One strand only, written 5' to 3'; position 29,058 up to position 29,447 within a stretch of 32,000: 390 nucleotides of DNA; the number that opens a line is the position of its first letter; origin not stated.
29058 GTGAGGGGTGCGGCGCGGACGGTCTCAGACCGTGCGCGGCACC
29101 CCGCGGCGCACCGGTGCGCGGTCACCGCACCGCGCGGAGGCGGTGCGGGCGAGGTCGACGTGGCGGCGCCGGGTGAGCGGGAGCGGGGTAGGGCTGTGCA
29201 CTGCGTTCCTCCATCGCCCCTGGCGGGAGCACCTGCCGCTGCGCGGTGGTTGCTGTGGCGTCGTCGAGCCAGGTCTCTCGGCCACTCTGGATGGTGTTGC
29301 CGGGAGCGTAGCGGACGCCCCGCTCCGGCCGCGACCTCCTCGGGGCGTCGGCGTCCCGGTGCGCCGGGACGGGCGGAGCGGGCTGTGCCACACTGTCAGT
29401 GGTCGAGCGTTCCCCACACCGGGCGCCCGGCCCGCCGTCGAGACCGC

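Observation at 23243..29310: SAM-riboswitch-gated sugar-type ABC importer plus a DszA-like/DszC-like flavin monooxygenase pair: candidate undescribed thioether or organosulfur salvage operon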

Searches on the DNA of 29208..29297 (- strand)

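Call 74: build_rna_model(alignment_id=A3)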
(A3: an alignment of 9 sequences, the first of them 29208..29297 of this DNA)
Model R1 built from alignment A3 (9 sequences, 100 columns); structure: RNAalifold consensus.
model positions 91; base pairs 26; branch points 2; effective number of sequences 0.99; information 0.627 bits per position. Calibrated on 0.2 Mb of random sequence (short: E-values are rough).
structure used (alignment columns):
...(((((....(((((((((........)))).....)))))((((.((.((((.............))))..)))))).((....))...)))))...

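Call 75: search_with_rna_model(model_id=R1, sources=[L054, L056, L059, L060, L064, L068, L069, L071, L072, L073, L074, L075, L076, L080, L082, L087, L088, L091, L093, L094, L095, L096, L098, L100, L101, L102, L104, L105, L107, L109, L110, L111, L120, L122, L123, L124, L130, L132, L135, L140, L141, L145, L148, L150, L152, L153, L156, L159, L160, L163, L165, L169], max_evalue=0.01)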
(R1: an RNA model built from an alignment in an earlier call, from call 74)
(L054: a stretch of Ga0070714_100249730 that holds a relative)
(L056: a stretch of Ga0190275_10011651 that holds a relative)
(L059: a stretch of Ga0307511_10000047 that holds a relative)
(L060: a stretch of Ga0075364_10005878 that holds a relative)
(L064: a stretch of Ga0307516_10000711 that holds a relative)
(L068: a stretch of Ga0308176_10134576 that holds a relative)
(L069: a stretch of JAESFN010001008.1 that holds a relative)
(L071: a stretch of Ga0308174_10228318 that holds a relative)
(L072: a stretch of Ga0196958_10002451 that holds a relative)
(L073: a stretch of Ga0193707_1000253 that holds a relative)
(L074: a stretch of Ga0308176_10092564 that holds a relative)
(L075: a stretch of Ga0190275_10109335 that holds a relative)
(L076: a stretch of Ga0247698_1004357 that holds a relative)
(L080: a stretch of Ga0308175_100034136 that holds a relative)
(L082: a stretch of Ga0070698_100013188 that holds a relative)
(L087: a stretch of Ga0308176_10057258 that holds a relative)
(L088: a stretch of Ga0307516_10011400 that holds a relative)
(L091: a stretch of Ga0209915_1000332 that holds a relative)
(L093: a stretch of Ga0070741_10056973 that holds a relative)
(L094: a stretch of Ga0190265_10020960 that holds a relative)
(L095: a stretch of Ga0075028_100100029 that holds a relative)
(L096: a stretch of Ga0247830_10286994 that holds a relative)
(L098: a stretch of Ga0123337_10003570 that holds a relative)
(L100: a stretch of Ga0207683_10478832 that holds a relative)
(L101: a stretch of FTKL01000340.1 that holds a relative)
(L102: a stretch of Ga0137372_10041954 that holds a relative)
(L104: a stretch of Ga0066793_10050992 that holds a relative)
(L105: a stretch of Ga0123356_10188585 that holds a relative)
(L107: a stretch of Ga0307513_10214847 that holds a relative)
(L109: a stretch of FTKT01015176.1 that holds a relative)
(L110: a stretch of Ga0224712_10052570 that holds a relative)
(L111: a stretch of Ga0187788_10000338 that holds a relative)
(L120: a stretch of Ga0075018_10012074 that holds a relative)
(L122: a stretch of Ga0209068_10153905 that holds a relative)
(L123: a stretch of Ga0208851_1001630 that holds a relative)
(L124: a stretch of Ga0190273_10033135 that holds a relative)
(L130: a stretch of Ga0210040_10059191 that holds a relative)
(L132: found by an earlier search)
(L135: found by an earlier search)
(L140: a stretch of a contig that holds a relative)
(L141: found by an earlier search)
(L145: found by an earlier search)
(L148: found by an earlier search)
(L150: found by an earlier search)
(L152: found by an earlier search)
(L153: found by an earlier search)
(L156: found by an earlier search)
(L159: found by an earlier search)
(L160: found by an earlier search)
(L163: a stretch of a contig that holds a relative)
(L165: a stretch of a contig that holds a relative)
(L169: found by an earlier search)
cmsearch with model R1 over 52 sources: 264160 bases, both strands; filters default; matches with E-value up to 0.01: 7.
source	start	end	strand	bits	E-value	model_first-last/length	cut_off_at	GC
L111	3360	3451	-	104.1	8.4e-23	1-91/91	no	0.72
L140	2111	2201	-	103.5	1.2e-22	1-91/91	no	0.69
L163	710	800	+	97.3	4e-21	1-91/91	no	0.68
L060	4243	4338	+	86.7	1.6e-18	1-91/91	no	0.67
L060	78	175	+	75.9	7.5e-16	1-91/91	no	0.64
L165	4880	4972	-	26.3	0.0012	1-91/91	no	0.73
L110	1461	1591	-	24.1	0.0042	1-91/91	no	0.72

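Call 89: search_rna_families(sources=[L060, L111, L140, L163], threshold=gathering)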
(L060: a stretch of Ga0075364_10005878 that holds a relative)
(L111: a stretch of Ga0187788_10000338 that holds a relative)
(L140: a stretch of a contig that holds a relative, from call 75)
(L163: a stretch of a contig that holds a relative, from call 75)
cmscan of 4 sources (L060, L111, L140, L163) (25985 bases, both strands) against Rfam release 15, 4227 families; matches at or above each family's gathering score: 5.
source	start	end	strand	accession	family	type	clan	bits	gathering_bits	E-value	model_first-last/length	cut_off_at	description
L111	3360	3451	-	RF00162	SAM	Cis-reg; riboswitch;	CL00012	60.1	44.4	8.2e-12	1-108/108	no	SAM riboswitch aptamer (S box leader)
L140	2111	2201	-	RF00162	SAM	Cis-reg; riboswitch;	CL00012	56.1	44.4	1.2e-10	1-108/108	no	SAM riboswitch aptamer (S box leader)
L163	710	800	+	RF00162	SAM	Cis-reg; riboswitch;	CL00012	54.7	44.4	3e-10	1-108/108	no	SAM riboswitch aptamer (S box leader)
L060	78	175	+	RF00162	SAM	Cis-reg; riboswitch;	CL00012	53.5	44.4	6.8e-10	1-108/108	no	SAM riboswitch aptamer (S box leader)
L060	4243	4338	+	RF00162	SAM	Cis-reg; riboswitch;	CL00012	45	44.4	1.9e-07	1-108/108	no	SAM riboswitch aptamer (S box leader)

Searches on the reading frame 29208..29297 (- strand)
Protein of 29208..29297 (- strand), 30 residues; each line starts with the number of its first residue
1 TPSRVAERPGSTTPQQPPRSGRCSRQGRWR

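Call 77: search_protein_families(library=ncbifam, proteins=[L140:199-1899:-], max_evalue=0.000001)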
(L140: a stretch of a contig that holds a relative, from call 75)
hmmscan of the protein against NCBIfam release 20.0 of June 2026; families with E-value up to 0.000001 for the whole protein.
L140:199-1899:- (567 aa): 10 families
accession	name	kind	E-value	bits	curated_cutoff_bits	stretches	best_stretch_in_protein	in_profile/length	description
NF007125.0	PRK09566.1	equivalog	2.7e-101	339.5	594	1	24-524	9-486/513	ferredoxin--nitrite reductase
NF007126.0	PRK09567.1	equivalog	2e-84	283.9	523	1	23-564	61-581/595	NirA family protein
NF010029.0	PRK13504.1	equivalog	2e-64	217.9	457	2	208-561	215-561/575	NADPH-dependent assimilatory sulfite reductase hemoprotein subunit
TIGR02435.1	CobG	equivalog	2.4e-56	191.4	234.8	1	98-488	18-383/388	precorrin-3B synthase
TIGR02041.1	CysI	equivalog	9.2e-46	156.4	756.55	2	207-561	193-538/541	assimilatory sulfite reductase (NADPH) hemoprotein subunit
TIGR02042.1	sir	equivalog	1.6e-42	145.4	731.5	2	207-560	222-568/581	sulfite reductase, ferredoxin dependent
TIGR02374.1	nitri_red_nirB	equivalog_domain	2e-17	62.9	578.35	1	98-287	560-739/794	nitrite reductase large subunit NirB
TIGR02912.1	sulfite_red_C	equivalog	3.8e-16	59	324.1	0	99-157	22-80/314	sulfite reductase subunit C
TIGR02066.1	dsrB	equivalog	4.1e-12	45.8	341.5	0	358-494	40-173/341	dissimilatory-type sulfite reductase subunit beta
TIGR02064.1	dsrA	equivalog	5.4e-11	42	392.85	1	362-488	97-221/402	dissimilatory-type sulfite reductase subunit alpha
